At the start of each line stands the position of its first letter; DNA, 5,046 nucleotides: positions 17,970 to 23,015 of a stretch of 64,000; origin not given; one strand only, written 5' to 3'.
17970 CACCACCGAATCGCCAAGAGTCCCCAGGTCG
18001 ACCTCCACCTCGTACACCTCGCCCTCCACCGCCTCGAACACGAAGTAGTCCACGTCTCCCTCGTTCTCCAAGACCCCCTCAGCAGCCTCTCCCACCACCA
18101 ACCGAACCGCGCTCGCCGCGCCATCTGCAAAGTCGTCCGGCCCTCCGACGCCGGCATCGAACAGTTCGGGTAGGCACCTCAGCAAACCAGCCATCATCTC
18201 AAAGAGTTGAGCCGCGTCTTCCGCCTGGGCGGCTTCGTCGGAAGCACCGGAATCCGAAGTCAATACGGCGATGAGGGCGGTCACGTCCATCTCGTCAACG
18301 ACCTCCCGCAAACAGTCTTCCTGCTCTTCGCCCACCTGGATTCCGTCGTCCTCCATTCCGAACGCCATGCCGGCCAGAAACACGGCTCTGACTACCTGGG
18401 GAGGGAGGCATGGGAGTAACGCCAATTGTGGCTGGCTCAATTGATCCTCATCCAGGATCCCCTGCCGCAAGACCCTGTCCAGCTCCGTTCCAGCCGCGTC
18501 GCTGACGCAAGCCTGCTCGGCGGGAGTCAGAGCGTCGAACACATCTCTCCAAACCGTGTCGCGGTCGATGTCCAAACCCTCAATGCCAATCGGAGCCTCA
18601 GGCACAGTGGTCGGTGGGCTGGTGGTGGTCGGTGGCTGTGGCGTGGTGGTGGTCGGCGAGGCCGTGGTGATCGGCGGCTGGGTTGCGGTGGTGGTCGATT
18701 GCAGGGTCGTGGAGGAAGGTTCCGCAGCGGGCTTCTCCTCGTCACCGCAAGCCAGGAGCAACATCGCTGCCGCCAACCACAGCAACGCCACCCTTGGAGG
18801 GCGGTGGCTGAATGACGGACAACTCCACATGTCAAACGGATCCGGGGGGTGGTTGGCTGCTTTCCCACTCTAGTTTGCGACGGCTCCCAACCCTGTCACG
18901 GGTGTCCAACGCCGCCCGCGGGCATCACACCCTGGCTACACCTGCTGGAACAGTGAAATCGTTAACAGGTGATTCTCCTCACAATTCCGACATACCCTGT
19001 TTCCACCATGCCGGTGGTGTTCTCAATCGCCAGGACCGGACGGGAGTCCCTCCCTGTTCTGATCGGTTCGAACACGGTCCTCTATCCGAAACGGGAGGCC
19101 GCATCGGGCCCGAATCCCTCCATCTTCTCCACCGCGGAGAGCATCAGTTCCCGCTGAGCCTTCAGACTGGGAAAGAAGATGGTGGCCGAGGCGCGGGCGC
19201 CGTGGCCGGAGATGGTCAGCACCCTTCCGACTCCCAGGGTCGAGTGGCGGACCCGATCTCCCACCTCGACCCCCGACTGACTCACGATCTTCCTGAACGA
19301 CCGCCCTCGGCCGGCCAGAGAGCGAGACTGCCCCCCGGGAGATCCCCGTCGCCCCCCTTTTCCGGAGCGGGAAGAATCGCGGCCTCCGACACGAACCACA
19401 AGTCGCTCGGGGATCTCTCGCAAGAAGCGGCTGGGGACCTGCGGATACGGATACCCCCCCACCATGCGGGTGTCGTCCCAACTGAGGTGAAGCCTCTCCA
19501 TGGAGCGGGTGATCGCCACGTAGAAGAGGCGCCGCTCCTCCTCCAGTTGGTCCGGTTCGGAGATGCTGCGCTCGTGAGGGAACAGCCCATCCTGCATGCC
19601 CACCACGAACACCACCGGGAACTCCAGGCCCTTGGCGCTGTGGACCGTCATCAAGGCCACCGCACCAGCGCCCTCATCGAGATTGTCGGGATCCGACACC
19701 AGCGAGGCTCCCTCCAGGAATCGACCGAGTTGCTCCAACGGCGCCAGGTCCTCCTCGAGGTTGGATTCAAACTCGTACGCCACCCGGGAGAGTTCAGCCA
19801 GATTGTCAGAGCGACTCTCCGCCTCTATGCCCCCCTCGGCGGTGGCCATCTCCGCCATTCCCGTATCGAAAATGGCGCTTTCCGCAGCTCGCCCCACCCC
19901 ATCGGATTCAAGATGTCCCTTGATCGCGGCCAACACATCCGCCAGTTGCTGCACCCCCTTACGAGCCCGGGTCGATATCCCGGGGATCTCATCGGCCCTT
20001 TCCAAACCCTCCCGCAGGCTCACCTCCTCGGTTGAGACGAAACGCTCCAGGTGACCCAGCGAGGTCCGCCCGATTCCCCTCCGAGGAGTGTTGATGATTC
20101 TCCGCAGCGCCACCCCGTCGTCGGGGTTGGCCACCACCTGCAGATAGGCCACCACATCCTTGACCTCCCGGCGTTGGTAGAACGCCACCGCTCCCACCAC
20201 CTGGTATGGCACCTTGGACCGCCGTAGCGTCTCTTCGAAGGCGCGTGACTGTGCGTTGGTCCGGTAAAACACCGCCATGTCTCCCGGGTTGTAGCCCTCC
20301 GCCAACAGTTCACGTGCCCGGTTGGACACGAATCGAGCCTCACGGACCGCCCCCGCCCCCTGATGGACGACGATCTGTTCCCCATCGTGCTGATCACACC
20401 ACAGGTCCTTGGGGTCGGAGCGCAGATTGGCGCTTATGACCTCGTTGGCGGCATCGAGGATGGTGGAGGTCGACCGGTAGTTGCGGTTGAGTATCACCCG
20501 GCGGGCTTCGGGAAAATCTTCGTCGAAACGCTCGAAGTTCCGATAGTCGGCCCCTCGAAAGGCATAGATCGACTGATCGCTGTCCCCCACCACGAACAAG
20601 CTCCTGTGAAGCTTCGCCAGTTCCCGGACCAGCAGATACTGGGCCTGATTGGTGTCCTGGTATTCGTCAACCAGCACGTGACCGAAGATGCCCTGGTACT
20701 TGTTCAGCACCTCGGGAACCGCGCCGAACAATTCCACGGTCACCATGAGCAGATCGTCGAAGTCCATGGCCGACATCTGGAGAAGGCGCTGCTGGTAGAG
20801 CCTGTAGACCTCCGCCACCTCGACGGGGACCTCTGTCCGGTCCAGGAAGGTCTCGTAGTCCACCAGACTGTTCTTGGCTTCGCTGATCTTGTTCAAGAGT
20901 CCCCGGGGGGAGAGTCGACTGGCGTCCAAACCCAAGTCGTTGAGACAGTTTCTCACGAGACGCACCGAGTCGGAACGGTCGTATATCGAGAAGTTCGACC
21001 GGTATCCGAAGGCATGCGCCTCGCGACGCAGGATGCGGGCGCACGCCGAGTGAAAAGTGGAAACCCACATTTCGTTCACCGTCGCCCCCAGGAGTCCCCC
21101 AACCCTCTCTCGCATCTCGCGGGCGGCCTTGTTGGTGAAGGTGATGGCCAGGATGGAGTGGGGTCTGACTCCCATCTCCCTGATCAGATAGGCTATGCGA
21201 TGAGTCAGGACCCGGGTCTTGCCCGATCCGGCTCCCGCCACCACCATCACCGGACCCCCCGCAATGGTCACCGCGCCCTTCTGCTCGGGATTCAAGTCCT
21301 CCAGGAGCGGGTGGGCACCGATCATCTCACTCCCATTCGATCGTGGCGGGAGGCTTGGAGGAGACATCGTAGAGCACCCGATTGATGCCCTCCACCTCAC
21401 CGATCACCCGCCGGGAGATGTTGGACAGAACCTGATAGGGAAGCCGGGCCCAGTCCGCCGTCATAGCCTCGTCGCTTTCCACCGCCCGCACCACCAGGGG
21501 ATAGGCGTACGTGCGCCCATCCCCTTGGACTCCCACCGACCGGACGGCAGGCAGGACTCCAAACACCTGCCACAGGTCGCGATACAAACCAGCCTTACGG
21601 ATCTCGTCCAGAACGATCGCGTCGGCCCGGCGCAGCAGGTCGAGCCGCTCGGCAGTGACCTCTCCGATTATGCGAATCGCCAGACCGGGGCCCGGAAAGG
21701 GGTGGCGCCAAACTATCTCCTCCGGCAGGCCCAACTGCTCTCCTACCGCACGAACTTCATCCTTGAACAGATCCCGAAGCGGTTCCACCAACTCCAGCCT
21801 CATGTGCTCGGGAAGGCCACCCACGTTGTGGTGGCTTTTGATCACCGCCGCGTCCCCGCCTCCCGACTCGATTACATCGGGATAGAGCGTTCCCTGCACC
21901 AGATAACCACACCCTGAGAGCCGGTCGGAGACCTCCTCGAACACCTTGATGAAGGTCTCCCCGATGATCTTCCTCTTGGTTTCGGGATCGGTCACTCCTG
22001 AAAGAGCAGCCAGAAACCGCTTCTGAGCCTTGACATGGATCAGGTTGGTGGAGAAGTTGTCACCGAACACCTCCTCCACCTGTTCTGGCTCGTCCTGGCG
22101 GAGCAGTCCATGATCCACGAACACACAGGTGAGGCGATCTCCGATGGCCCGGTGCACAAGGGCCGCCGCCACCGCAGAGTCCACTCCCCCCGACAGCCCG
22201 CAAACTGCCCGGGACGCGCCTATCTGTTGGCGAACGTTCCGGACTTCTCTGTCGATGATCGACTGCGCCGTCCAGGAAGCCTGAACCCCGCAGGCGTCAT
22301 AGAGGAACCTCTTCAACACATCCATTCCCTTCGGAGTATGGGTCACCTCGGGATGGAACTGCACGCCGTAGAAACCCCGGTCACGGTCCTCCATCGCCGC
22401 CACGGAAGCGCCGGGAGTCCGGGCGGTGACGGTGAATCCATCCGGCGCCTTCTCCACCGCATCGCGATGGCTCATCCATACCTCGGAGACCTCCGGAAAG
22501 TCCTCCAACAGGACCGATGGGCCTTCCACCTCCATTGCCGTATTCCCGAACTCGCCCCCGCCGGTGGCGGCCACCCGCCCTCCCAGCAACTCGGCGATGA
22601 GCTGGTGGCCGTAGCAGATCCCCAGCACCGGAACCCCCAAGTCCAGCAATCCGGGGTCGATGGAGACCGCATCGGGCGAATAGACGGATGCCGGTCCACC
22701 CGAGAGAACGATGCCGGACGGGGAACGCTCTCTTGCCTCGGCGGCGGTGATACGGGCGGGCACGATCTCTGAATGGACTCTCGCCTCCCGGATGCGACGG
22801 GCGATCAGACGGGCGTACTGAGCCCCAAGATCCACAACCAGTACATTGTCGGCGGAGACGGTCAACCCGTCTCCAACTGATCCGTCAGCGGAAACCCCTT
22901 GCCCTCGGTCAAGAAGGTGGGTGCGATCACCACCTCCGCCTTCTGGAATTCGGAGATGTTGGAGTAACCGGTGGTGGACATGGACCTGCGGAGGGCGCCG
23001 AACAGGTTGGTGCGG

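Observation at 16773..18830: Lipoprotein built from five tandem PPC-like repeats with no protease domain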

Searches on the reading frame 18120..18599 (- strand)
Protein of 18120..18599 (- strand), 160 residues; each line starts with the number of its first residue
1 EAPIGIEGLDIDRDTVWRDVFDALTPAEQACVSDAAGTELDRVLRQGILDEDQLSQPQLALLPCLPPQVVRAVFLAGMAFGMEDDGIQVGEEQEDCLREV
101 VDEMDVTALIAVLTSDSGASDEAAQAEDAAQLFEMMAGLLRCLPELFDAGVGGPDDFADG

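Call 12: search_protein_families(library=pfam, proteins=[window:18120-18599:-], max_evalue=0.1)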
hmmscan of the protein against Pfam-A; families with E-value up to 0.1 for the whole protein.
seq(160 aa): 0 families

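Call 33: search_protein_representatives(protein=window:18126-18581:-)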
Query: 152 residues. Proteins with E-value up to 0.001 (for the whole library): 260; up to 1e-10: 101; up to 1e-30: 7. The best 150 are listed.
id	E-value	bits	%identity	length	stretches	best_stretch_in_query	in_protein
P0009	6.9e-79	279.3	57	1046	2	3-152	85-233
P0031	5.3e-64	231.0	74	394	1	2-152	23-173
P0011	1.2e-58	213.7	67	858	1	2-151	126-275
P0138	2.4e-54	199.7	65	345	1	5-152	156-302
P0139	8.2e-49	181.8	65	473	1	4-137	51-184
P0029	1.4e-33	132.4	48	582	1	4-141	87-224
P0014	2.1e-32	128.6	47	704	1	1-144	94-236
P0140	2.2e-28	115.5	39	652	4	4-141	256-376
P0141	4.1e-26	108.1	59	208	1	4-91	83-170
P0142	5.9e-25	104.4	32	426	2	3-106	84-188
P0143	1.9e-24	102.8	36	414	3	3-145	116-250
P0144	2.0e-23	99.5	41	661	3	3-147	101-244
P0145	3.2e-22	95.5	38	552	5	5-116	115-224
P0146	5.9e-22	94.6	39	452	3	3-150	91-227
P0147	9.5e-22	94.0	35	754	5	4-120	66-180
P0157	7.6e-17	78.1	43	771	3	3-143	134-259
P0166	3.3e-15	72.8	39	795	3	3-111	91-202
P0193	6.4e-13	65.4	37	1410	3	3-143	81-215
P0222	6.9e-11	58.8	35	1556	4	3-105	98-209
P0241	5.9e-10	55.7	35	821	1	3-132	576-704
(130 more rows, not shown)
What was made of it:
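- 18153..18344 (-): Helical module B (aa 163-226), with Cys173 and Cys219 and the motifs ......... ... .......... The module is found in 260 representative protein clusters (call 33).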

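Call 47: search_protein_families(library=pfam, alignment_id=A3, max_evalue=0.001)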
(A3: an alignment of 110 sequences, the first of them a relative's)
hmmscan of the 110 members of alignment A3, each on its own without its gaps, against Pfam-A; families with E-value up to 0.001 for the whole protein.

A. member 1, P0138 (345 aa): 0 families

B. families by the number of members that match (of 110 scanned): 35 families (the first 25 are shown)
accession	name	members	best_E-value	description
PF04151.21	PPC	28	6.2e-24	Bacterial pre-peptidase C-terminal domain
PF13360.13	PQQ_2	9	3.3e-49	Outer membrane protein assembly factor BamB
PF13570.13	Beta-prop_ACSF4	9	1e-31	Beta-alanine-activating enzyme, beta-propeller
PF01011.28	PQQ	9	9.1e-31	Glucose/ethanol/alcohol dehydrogenase, beta-propeller domain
PF20242.3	Emfourin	5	6e-07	Emfourin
PF00560.39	LRR_1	3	9.7e-18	Leucine Rich Repeat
PF13855.12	LRR_8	3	1.5e-12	Leucine rich repeat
PF12799.13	LRR_4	3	3e-12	Leucine Rich repeats (2 copies)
PF15615.11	TerB_C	3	5.5e-06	TerB-C domain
PF13540.12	RCC1_2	2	4.1e-50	Regulator of chromosome condensation (RCC1) repeat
PF25390.1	WD40_RLD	2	1.8e-34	RCC1-like domain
PF23598.1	LRR_14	2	9.3e-12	Leucine-rich repeat region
PF08884.16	Flagellin_D3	2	4.8e-08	Flagellin D3 domain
PF23727.1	Beta-prop_FAM234A_B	2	2.2e-05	FAM234A/B beta-propeller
PF16172.10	DOCK_N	2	5.1e-05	DOCK N-terminus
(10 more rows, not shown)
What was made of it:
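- The helical module combines with many different C-terminal domains (call 47).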

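Call 58: predict_structure(alignment_id=A4)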
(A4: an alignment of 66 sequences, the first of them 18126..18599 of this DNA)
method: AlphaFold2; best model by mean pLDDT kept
length: 158 residues; sequences in the alignment: 66
mean_pLDDT: 84.1   pTM: 0.76
mean pLDDT of the five models: 84.1, 79.6, 78.5, 77.4, 75.7
residues with pLDDT >= 90: 75; 70-90: 59; 50-70: 20; < 50: 4
segments of 3 or more residues with pLDDT < 50: none
pLDDT, mean of each block of 10 residues (from residue 1): 62 93 95 95 92 77 92 91 89 92 87 72 82 89 78 51
secondary structure, 60 per line:
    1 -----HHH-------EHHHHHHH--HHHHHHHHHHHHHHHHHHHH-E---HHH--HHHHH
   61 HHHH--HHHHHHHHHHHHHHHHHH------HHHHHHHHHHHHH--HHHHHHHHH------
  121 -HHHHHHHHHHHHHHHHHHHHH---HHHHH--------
elements in order: H17-23 H26-45 H56-64 H67-84 H91-103 H106-114 H122-142 H146-150

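Call 68: fold_search(model_id=the predicted structure, library=pdb)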
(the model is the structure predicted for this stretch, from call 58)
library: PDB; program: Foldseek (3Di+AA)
matches with E <= 10: 30; with E <= 0.001: 0
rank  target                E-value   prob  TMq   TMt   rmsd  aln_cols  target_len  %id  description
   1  4k0d_B                3.7e+00  0.11  0.27  0.29  12.8       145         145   19  Periplasmic sensor domain of sensor histidine kinase, Adeh_2942 (released 2013-06-12)
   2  7dh7_B                5.0e+00  0.20  0.24  0.26  11.8        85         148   14  Crystal structure of apo XcZur (released 2021-06-09)
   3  4ot3_B                5.2e+00  0.03  0.18  0.09  14.1       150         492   19  Crystal structure of the S505L mutant of TAL effector dHax3 (released 2014-05-28)
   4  7dh7_A                5.5e+00  0.16  0.22  0.24  12.2        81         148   15  Crystal structure of apo XcZur (released 2021-06-09)
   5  6qv5                  5.5e+00  0.05  0.21  0.14  14.8       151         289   14  Crystal structure of the CHAD domain from the plant Ricinus communis (released 2019-05-29)
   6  4u5a_A                5.5e+00  0.03  0.16  0.14  17.9       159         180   12  Sporozoite Protein for Cell Traversal (released 2014-12-24)
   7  4osz_B                5.5e+00  0.03  0.17  0.09  14.1       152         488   18  Crystal structure of the S505P mutant of TAL effector dHax3 (released 2014-05-28)
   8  8zmg_B                5.8e+00  0.03  0.17  0.10  23.5       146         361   16  Crystal structure of an inverse agonist antipsychotic drug pimavanserin-bound 5-HT2A (released 2024-08-28)
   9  4oss_A                6.1e+00  0.03  0.19  0.10  14.2       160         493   19  Crystal structure of the S505Q mutant of TAL effector dHax3 (released 2014-05-28)
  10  7ky8_A                6.1e+00  0.03  0.17  0.06  14.7       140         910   13  Structure of the S. cerevisiae phosphatidylcholine flippase Dnf2-Lem3 complex in the E1-ATP state (released 2021-01-06)
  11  4osr_B                6.4e+00  0.03  0.18  0.10  13.9       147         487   19  Crystal structure of the S505K mutant of TAL effector dHax3 (released 2014-05-28)
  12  6lew_A                6.4e+00  0.03  0.18  0.09  16.2       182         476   18  RVD HA specifically contacts 5mC through van der Waals interactions (released 2020-12-02)
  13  4osm_B                6.4e+00  0.02  0.18  0.09  16.2       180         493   18  Crystal structure of the S505H mutant of TAL effector dHax3 (released 2014-05-28)
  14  9c7j_A                6.7e+00  0.04  0.26  0.18  11.7       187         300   14  Crystal structure of caryolan-1-ol synthase complexed with 2-fluorofarnesyl diphosphate (released 2024-11-06)
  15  6v0a_E                7.1e+00  0.06  0.25  0.12  15.8       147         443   12  Crystal structure of cytochrome c nitrite reductase from the bacterium Geobacter lovleyi with bound sulfate (released 2020-06-17)
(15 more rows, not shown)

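Call 73: list_cluster_members(proteins=[P0140, P0142, P0143, P0145, P0147, P0157, P0166, P0193, P0222, P0241])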
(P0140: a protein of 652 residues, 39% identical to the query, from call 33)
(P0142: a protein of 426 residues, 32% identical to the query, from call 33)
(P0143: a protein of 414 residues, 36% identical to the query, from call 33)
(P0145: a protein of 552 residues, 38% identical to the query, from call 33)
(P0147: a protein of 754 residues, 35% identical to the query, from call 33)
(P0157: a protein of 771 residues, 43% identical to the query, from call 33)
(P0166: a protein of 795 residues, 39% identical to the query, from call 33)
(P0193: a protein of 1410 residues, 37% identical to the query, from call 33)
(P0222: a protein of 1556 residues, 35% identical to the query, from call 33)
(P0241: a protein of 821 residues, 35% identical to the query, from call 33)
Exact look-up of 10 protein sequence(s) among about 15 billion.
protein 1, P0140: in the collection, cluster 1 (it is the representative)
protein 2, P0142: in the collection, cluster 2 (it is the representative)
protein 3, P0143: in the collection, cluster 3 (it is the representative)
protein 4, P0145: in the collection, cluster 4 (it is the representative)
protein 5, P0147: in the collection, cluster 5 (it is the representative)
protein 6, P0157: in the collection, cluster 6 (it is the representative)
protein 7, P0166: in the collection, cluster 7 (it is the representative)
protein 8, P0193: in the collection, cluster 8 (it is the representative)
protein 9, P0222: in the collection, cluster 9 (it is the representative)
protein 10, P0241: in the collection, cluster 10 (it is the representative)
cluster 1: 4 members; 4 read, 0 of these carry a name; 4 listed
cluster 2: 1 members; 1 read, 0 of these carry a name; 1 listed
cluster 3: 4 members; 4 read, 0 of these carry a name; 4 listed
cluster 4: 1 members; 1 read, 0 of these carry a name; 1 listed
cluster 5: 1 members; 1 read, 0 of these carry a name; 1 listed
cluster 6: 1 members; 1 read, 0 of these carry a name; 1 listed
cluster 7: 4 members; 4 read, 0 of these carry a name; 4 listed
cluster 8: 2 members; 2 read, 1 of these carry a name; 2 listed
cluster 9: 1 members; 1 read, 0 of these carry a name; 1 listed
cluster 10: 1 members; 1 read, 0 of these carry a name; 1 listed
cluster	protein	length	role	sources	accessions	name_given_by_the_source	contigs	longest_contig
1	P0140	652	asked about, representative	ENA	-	-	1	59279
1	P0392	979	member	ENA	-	-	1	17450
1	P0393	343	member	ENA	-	-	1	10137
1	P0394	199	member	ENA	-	-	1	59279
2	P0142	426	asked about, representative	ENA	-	-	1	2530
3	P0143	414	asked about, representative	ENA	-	-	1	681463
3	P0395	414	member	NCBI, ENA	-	-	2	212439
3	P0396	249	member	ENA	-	-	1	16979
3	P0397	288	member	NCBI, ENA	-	-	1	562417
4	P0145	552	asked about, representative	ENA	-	-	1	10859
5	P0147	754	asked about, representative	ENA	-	-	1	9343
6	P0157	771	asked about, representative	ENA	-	-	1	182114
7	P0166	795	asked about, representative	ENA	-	-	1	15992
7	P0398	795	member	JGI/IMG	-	-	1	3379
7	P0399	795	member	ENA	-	-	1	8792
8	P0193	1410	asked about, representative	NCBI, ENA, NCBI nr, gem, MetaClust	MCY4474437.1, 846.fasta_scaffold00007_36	MAG: ABC transporter substrate-binding protein [Chloroflexi bacterium] | ABC transporter substrate-binding protein [Chloroflexota bacterium] | \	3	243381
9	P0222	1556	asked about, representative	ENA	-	-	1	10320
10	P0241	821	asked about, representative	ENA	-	-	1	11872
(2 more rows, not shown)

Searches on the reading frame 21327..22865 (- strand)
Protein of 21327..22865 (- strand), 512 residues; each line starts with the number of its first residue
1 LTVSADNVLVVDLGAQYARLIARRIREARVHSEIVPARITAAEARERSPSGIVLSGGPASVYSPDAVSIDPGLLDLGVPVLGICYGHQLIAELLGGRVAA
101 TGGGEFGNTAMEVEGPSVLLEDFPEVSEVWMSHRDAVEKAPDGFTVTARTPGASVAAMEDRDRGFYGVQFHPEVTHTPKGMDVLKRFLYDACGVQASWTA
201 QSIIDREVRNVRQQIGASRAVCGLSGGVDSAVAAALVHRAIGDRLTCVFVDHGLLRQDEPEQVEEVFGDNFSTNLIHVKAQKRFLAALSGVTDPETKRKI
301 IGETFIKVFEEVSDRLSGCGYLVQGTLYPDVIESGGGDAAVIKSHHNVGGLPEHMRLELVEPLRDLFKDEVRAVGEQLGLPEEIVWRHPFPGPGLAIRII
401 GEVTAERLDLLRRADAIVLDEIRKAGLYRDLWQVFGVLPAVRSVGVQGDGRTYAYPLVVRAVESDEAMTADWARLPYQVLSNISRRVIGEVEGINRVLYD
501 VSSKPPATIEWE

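Call 72: find_homologous_proteins(query=window:21327-22865:-, max_evalue=1e-50)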
Query window:21327-22865:- (512 aa): 8000 proteins with E <= 1e-50 among 8000 candidates; the best 120 are listed.
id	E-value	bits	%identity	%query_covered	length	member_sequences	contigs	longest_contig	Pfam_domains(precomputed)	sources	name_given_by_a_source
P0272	0.0e+0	1143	100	100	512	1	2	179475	PF00958.28,PF07722.20,PF00117.35,PF02540.24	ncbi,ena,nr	ncbi:MAG: glutamine-hydrolyzing GMP synthase [bacterium]|nr:glutamine-hydrolyzing GMP synthase [bact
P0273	0.0e+0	1085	95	100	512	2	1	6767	PF00958.28,PF07722.20,PF00117.35,PF02540.24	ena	-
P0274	0.0e+0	1084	94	100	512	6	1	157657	PF00958.28,PF07722.20,PF00117.35,PF02540.24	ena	-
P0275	0.0e+0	1077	94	100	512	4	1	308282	PF00958.28,PF07722.20,PF00117.35,PF02540.24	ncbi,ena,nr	ncbi:MAG: glutamine-hydrolyzing GMP synthase [bacterium]|nr:glutamine-hydrolyzing GMP synthase [bact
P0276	0.0e+0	1076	94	100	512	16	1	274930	PF00958.28,PF07722.20,PF00117.35,PF02540.24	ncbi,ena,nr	ncbi:MAG: glutamine-hydrolyzing GMP synthase [bacterium]|nr:glutamine-hydrolyzing GMP synthase [bact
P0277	0.0e+0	1044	91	100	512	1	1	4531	PF00958.28,PF07722.20,PF00117.35,PF02540.24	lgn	-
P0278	0.0e+0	1017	88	100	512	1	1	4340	PF00958.28,PF07722.20,PF00117.35,PF02540.24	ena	-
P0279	0.0e+0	1012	89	100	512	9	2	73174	PF00958.28,PF07722.20,PF00117.35,PF02540.24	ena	-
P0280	1.2e-297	1006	87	100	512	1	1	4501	PF00958.28,PF07722.20,PF00117.35,PF02540.24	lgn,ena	-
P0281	4.5e-296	1001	88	100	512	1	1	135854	PF00958.28,PF07722.20,PF00117.35,PF02540.24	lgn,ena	-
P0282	8.1e-294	993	87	100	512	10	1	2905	PF00958.28,PF07722.20,PF00117.35,PF02540.24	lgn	-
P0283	2.5e-293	991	87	100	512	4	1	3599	PF00958.28,PF07722.20,PF00117.35,PF02540.24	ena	-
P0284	4.3e-293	991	88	100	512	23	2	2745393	PF00958.28,PF07722.20,PF00117.35,PF02540.24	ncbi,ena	-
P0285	8.7e-292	986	86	100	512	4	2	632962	PF00958.28,PF07722.20,PF00117.35,PF02540.24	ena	-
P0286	1.9e-291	985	86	100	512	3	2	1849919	PF00958.28,PF07722.20,PF00117.35,PF02540.24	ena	-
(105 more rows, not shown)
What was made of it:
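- Lineage: the nearest named GuaA relatives are all Acidimicrobiia or Actinomycetota (call 72), so a single-membrane envelope is expected.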
